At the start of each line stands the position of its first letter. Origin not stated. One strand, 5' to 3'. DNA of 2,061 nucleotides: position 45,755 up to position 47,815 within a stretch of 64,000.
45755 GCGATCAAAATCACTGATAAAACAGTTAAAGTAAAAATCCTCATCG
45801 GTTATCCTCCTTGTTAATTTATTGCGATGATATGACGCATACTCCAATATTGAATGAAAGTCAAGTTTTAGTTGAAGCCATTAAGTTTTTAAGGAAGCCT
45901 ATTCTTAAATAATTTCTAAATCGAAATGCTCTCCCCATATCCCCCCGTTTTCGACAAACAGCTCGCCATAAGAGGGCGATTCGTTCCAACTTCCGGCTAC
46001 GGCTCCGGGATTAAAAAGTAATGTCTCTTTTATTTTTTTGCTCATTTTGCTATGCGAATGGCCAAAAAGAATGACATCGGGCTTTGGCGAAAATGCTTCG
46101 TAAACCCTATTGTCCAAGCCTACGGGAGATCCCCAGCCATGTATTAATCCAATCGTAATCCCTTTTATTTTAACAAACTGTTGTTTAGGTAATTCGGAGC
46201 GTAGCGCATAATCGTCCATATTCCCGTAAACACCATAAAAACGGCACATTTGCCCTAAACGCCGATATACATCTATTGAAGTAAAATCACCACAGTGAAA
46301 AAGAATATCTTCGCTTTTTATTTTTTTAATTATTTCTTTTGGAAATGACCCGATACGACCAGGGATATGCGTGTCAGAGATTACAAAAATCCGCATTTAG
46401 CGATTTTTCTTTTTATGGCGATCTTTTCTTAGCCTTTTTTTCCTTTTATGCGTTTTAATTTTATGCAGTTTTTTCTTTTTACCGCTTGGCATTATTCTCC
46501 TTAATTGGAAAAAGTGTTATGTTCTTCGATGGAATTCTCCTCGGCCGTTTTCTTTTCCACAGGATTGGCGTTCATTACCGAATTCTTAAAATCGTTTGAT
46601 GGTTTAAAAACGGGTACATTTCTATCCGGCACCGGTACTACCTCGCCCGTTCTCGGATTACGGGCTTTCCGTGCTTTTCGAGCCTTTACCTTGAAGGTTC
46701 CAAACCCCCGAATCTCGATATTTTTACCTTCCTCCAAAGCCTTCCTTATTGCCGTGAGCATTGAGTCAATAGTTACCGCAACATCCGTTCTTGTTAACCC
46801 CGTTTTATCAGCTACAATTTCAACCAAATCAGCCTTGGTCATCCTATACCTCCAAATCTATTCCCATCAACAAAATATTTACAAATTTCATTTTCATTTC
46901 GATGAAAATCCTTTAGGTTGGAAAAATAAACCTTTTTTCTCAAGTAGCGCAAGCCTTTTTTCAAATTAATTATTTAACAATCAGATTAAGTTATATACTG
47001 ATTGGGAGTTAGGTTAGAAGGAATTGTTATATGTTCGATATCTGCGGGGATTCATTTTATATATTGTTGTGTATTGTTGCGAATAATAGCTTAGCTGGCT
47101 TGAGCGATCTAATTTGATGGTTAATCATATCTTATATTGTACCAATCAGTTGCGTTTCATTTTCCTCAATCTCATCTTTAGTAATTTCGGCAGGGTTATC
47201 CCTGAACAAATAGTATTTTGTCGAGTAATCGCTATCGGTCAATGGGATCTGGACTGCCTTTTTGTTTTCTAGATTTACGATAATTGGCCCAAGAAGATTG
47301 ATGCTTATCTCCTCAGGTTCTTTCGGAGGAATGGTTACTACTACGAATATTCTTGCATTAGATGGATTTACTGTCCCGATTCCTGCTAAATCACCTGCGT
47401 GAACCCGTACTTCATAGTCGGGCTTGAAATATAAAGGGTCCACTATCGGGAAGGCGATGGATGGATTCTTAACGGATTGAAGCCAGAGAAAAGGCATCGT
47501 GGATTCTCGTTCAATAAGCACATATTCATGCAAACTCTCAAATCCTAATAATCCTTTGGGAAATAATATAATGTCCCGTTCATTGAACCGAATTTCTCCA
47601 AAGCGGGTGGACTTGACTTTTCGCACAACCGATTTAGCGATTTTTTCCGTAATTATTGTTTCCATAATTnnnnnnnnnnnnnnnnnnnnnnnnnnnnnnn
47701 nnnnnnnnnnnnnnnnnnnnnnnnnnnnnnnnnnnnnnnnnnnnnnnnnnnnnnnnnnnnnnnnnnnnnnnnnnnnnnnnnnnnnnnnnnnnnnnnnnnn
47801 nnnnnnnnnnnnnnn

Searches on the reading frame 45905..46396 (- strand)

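Call 18: search_protein_families(library=pfam, proteins=[window:45905-46396:-], max_evalue=0.001)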
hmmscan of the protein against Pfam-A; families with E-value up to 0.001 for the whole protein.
window:45905-46396:- (163 aa): 2 families
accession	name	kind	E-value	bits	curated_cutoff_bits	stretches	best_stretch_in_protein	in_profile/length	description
PF12850.12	Metallophos_2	-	1.4e-32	113.3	27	1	1-144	1-147/154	Calcineurin-like phosphoesterase superfamily domain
PF00149.33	Metallophos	-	9.6e-09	36.4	21.5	1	1-115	1-189/191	Calcineurin-like phosphoesterase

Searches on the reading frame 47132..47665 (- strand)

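Call 18: search_protein_families(library=pfam, proteins=[window:47132-47665:-], max_evalue=0.001)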
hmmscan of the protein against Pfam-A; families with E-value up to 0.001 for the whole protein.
window:47132-47665:- (177 aa): 1 family
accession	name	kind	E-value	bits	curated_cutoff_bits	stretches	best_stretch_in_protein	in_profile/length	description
PF02623.20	FliW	-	4.4e-39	133.5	25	1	33-153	1-122/122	FliW protein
